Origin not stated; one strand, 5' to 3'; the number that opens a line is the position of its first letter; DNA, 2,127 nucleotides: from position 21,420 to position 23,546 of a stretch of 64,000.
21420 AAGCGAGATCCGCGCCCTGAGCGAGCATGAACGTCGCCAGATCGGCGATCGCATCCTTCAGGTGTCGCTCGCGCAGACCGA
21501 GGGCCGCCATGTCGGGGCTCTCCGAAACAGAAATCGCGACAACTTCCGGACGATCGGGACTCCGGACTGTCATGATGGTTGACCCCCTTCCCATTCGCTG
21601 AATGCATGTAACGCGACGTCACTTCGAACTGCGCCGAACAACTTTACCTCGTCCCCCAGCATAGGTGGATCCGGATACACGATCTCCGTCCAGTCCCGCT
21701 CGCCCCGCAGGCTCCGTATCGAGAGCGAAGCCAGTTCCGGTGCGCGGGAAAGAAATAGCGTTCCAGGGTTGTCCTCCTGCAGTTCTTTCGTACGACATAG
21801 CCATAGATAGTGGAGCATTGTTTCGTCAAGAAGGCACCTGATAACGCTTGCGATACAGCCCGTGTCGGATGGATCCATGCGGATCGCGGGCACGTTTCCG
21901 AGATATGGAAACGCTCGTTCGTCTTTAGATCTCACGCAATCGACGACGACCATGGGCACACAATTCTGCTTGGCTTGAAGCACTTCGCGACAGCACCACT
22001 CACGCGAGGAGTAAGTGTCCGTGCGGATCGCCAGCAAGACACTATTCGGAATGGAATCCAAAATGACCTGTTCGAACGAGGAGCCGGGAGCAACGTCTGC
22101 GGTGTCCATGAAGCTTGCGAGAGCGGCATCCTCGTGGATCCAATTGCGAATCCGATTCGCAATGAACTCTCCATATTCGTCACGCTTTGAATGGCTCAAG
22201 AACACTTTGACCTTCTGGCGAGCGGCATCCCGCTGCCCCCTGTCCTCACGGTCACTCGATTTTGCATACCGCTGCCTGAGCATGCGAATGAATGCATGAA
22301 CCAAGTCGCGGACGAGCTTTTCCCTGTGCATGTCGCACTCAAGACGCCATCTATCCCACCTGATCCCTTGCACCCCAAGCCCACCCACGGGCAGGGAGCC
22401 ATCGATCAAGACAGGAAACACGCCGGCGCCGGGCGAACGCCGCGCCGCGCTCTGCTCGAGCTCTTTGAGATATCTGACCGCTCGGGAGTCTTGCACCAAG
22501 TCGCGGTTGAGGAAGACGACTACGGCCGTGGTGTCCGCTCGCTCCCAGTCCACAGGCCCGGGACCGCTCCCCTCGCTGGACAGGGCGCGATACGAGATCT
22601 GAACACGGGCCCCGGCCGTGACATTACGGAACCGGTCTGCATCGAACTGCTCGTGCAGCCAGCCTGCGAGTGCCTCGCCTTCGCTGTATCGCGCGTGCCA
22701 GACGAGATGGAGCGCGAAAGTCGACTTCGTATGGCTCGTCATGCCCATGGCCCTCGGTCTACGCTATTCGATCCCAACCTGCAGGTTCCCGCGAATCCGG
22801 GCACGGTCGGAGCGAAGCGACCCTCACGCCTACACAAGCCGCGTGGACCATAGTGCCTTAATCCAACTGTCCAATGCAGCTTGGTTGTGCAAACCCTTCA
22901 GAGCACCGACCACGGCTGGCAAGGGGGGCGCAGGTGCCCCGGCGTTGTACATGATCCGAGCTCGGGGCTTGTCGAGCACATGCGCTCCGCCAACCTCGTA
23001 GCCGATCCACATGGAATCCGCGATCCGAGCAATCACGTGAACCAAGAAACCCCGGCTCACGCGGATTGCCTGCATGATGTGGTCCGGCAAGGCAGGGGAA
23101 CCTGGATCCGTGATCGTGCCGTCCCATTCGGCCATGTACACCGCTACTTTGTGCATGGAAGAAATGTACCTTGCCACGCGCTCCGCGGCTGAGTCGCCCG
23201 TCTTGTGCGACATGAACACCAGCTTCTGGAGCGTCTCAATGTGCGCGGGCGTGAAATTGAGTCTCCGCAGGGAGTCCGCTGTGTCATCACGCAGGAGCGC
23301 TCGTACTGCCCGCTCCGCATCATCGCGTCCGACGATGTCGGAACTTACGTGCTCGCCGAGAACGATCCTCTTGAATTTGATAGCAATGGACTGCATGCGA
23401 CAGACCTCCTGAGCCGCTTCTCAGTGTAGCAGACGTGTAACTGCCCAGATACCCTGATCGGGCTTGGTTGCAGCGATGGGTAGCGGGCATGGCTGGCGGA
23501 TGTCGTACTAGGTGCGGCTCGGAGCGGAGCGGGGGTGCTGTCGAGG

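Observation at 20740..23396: TIR / TIR / stand-alone SLOG-like three-gene cassette: Thoeris-like NAD-signalling module with no recognisable effector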

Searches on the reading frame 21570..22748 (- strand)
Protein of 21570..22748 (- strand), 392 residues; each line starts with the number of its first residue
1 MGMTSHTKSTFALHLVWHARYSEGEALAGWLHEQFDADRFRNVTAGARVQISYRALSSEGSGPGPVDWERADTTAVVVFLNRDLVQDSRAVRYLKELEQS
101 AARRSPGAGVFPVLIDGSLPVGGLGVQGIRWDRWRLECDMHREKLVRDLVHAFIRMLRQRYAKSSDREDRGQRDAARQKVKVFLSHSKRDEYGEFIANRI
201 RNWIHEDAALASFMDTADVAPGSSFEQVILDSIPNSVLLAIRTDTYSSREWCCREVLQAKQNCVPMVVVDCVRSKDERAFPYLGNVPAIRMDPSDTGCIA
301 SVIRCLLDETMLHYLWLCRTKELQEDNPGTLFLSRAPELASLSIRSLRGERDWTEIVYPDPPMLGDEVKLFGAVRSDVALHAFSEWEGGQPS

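Call 3: search_protein_families(library=pfam, proteins=[window:21570-22748:-], max_evalue=1)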
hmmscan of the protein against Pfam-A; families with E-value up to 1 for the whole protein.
window:21570-22748:- (392 aa): 3 families
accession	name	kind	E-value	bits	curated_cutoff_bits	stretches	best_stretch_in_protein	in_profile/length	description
PF13676.11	TIR_2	-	1.3e-09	39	28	1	182-271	1-93/122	TIR domain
PF01582.25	TIR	-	0.0013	18.9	21.3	1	181-262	3-83/179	TIR domain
PF05617.16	Prolamin_like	-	0.097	13.3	22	1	248-268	27-47/67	Prolamin-like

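Call 4: search_protein_families(library=padloc, proteins=[window:21570-22748:-], max_evalue=1)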
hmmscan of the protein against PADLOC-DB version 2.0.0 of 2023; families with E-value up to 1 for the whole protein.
window:21570-22748:- (392 aa): 3 families
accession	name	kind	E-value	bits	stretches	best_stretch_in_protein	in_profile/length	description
PDLC00434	ThsB1|ThsB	-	0.0011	16.2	1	177-269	136-226/396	TIR-like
PDLC00430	ThsB1|ThsB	-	0.016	12.8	1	178-216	63-98/269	TIR-like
PDLC03825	spbK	-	0.032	11.7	1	143-193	112-163/308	-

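Call 6: search_protein_families(library=ncbifam, proteins=[window:21570-22748:-], max_evalue=1)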
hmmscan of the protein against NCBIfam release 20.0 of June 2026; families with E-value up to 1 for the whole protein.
window:21570-22748:- (392 aa): 4 families
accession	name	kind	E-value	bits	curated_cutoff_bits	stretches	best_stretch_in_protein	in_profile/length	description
NF058526.1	Thoeris_type3_ThcB4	equivalog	4.3e-08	32.4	220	1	177-269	125-215/375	Thoeris type III anti-phage system protein ThcB4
NF040588.1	FxsC_Nterm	equivalog_domain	0.1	12.5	130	1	205-257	40-93/182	TIR-like protein FxsC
NF006608.0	PRK09169.1-2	subfamily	0.11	9.3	2775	1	5-180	2029-2189/2319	hypothetical protein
NF011620.1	PRK15046.1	equivalog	0.22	10.2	310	1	71-116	163-207/334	2-aminoethylphosphonate ABC transporter substrate-binding protein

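Call 45: find_homologous_proteins(query=window:21570-22748:-)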
Query window:21570-22748:- (392 aa): 309 proteins with E <= 0.001 among 8000 candidates; the best 120 are listed.
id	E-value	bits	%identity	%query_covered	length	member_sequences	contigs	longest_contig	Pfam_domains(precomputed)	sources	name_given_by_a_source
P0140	4.9e-259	877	98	99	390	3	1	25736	PF13676.12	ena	-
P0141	6.3e-189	646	74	99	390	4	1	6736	PF13676.12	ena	-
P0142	5.8e-165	567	72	91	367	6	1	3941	PF13676.12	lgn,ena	-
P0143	1.7e-158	546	62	99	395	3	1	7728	PF13676.12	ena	-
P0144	1.2e-151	523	74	81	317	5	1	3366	PF13676.12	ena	-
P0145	3.1e-142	492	58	99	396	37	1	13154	PF13676.12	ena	-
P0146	1.6e-130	454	55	98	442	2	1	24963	PF13676.12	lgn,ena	-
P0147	2.4e-102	361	45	99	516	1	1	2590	PF13676.12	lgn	-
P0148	3.4e-101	357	46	97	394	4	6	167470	PF13676.12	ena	-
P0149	1.2e-100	356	48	97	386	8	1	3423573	PF13676.12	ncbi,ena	-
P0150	1.7e-98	348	44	98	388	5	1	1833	PF13676.12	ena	-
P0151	1.7e-97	345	45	97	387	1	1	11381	PF13676.12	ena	-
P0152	2.0e-97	345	45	98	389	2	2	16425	PF13676.12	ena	-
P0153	5.9e-97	343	45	96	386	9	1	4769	PF13676.12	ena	-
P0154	6.1e-97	343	44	96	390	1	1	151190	PF13676.12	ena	-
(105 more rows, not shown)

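Call 50: search_solved_structures(query=A2, max_evalue=1, show_alignments=2)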
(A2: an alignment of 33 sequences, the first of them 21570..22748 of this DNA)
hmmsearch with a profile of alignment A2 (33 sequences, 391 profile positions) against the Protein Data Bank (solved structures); distinct sequences matched with E-value up to 1: 10.
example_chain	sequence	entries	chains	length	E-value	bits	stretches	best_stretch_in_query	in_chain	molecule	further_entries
7jlv_A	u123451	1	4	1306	0.0043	19.3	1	180-277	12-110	Disease resistance protein Roq1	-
7jlu_A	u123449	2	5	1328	0.0044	19.2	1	180-277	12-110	Disease resistance protein Roq1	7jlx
3jrn_A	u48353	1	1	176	0.012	17.8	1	177-258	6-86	AT1G72930 protein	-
9mud_K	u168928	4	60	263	0.12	14.5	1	182-259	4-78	Cat1 (CRISPR associated TIR 1) pentagonal filament | Cat1 (CRISPR associated TIR 1) pentagonal filament assembly | Cat1 (CRISPR-associated TIR 1)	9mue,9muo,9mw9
1wr0_A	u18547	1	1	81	0.73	11.9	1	158-206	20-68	SKD1 protein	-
2jqh_A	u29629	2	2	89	0.8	11.8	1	158-206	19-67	Vacuolar protein sorting-associating protein 4B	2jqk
4u7y_A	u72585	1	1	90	0.83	11.7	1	158-206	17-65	Vacuolar protein sorting-associated protein 4B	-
4c6r_A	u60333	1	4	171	0.95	11.5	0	212-260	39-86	DISEASE RESISTANCE PROTEIN RPS4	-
4v6w_Az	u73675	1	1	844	0.98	11.5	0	167-216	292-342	Elongation factor 2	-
4c6t_B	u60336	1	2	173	0.98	11.5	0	212-260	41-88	DISEASE RESISTANCE PROTEIN RPS4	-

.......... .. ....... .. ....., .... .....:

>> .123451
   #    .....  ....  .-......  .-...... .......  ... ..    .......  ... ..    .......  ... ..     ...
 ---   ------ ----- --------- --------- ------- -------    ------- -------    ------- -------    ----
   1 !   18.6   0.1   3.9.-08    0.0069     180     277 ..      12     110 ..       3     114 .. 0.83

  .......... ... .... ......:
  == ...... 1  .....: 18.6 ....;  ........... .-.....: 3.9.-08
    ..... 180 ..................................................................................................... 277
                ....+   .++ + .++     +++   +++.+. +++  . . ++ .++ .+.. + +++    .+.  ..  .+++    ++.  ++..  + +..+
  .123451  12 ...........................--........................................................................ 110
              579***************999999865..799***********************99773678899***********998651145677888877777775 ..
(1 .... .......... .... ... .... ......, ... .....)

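Call 55: predict_structure(alignment_id=A2)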
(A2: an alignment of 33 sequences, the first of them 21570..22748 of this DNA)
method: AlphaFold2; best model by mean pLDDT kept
length: 392 residues; sequences in the alignment: 33
mean_pLDDT: 82.4   pTM: 0.86
mean pLDDT of the five models: 82.4, 81.9, 81.3, 81.2, 78.5
residues with pLDDT >= 90: 121; 70-90: 208; 50-70: 58; < 50: 5
segments of 3 or more residues with pLDDT < 50: 1-5
pLDDT, mean of each block of 10 residues (from residue 1): 54 93 91 77 65 82 79 93 90 92 90 83 78 82 90 90 67 71 89 92 90 79 74 77 87 87 89 66 78 84 91 89 87 86 63 83 87 88 86 55
secondary structure, 60 per line:
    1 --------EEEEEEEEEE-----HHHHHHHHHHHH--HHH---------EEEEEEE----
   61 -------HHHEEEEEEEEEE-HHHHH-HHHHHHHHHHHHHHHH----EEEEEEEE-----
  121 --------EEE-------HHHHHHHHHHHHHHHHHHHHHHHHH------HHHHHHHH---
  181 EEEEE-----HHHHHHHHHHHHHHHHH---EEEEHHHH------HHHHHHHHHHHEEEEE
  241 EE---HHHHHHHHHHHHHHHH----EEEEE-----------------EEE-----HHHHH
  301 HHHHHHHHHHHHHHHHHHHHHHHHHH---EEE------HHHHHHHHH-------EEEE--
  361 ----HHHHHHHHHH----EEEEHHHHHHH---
elements in order: E9-18 H24-35 E50-56 E71-80 H82-86 H88-103 E108-115 E129-131 H139-163 H170-177 E181-185 H191-207 E211-214 H215-218 H225-235 E236-242 H246-261 E266-270 E288-290 H296-326 E330-332 H339-347 E355-358 H365-374 E379-382 H383-389

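Call 58: fold_search(model_id=the predicted structure, library=pdb)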
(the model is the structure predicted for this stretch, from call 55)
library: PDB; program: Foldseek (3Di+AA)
matches with E <= 10: 1399; with E <= 0.001: 28
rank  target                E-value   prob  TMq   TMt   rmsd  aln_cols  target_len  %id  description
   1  6r4e_B                1.3e-05  1.00  0.19  0.13  17.8       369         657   10  Crystal structure of human GFAT-1 in complex with Glucose-6-Phosphate and L-Glu (released 2020-01-15)
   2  7ndl_A                1.3e-05  0.99  0.19  0.12  18.6       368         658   10  Crystal structure of human GFAT-1 S205D (released 2021-03-10)
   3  2v4m_C                1.5e-05  0.99  0.19  0.21  18.6       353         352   11  The isomerase domain of human glutamine-fructose-6-phosphate transaminase 1 (GFPT1) in complex with fructose 6-phospha (released 2008-10-07)
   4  6zmk_B                2.5e-05  0.99  0.19  0.12  18.6       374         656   11  Crystal structure of human GFAT-1 L405R (released 2020-08-05)
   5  6r4e_A                3.3e-05  0.98  0.19  0.12  18.6       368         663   10  Crystal structure of human GFAT-1 in complex with Glucose-6-Phosphate and L-Glu (released 2020-01-15)
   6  6r4g_B                3.3e-05  0.98  0.19  0.12  18.6       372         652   10  Crystal structure of human GFAT-1 in complex with UDP-GlcNAc (released 2020-01-15)
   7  7ndl_B                3.5e-05  0.99  0.19  0.13  17.9       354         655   10  Crystal structure of human GFAT-1 S205D (released 2021-03-10)
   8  6r4g_A                3.7e-05  0.99  0.19  0.12  18.5       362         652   10  Crystal structure of human GFAT-1 in complex with UDP-GlcNAc (released 2020-01-15)
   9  6r4j_B                3.9e-05  0.99  0.19  0.12  18.5       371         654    9  Crystal structure of human GFAT-1 G451E in complex with UDP-GlcNAc (released 2020-01-15)
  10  6r4h_B                4.2e-05  0.98  0.19  0.12  18.6       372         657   11  Crystal structure of human GFAT-1 G451E (released 2020-01-15)
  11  2v4m_D                4.2e-05  0.97  0.18  0.20  17.8       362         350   10  The isomerase domain of human glutamine-fructose-6-phosphate transaminase 1 (GFPT1) in complex with fructose 6-phospha (released 2008-10-07)
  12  6r4i_B                4.9e-05  0.99  0.21  0.13  18.5       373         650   11  Crystal structure of human GFAT-1 G461E (released 2020-01-15)
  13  2puw_A                5.5e-05  0.99  0.19  0.22  18.1       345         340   10  The crystal structure of isomerase domain of glucosamine-6-phosphate synthase from Candida albicans (released 2007-09-11)
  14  6r4j_A                6.9e-05  0.98  0.20  0.13  18.4       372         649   10  Crystal structure of human GFAT-1 G451E in complex with UDP-GlcNAc (released 2020-01-15)
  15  6svm_B                9.0e-05  0.96  0.19  0.12  18.5       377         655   10  Crystal structure of human GFAT-1 in complex with Glucose-6-Phosphate, L-Glu, and UDP-GalNAc (released 2020-01-15)
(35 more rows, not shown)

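Call 70: find_encoding_contigs(protein=P0140, flank=10000, max_places=3)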
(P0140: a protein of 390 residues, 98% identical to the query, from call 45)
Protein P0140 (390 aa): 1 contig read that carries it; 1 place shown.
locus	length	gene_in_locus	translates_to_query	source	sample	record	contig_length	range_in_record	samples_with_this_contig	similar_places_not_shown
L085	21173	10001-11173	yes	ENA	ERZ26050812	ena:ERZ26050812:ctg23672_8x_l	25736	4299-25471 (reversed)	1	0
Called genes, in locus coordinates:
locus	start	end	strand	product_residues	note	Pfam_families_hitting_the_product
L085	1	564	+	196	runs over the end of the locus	-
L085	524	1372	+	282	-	-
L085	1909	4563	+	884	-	-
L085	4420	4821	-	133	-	-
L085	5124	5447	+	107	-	-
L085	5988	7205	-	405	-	PF00929:RNase_T, PF00533:BRCT (weak), PF16589:BRCT_2 (faint), PF00533:BRCT, PF12738:PTCB-BRCT (weak)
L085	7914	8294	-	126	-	-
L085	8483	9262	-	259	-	-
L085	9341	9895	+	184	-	PF13676:TIR_2 (faint)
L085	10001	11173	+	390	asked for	PF13676:TIR_2 (weak)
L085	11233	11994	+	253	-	PF18163:LD_cluster2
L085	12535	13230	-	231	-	PF03050:DDE_Tnp_IS66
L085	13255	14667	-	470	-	PF00078:RVT_1, PF08388:GIIM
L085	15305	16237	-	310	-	PF20042:DUF6444, PF13005:zf-IS66, PF03050:DDE_Tnp_IS66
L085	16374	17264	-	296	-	-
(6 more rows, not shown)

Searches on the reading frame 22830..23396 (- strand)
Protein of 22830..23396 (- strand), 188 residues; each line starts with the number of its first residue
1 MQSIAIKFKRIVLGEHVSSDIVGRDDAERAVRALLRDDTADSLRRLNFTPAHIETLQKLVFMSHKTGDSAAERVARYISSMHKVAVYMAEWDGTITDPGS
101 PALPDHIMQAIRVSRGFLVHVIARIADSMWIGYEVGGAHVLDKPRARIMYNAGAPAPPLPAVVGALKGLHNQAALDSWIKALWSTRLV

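Call 3: search_protein_families(library=pfam, proteins=[window:22830-23396:-], max_evalue=1)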
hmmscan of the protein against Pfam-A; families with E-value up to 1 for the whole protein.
window:22830-23396:- (188 aa): 1 family
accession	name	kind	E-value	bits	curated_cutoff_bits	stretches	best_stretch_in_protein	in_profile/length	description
PF13676.11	TIR_2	-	0.00015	22.7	28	1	60-140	1-77/122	TIR domain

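Call 4: search_protein_families(library=padloc, proteins=[window:22830-23396:-], max_evalue=1)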
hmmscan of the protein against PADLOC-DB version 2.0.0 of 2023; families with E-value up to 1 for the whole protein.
window:22830-23396:- (188 aa): 2 families
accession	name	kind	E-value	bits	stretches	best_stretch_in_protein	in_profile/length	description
PDLC00436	ThsB1|ThsB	-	8.9e-06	23.3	1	53-139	31-117/183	TIR-like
PDLC00423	ThsB1|ThsB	-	0.0033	15.1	1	57-138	35-117/190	TIR-like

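Call 6: search_protein_families(library=ncbifam, proteins=[window:22830-23396:-], max_evalue=1)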
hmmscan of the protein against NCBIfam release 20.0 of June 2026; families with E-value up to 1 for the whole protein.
window:22830-23396:- (188 aa): 0 families
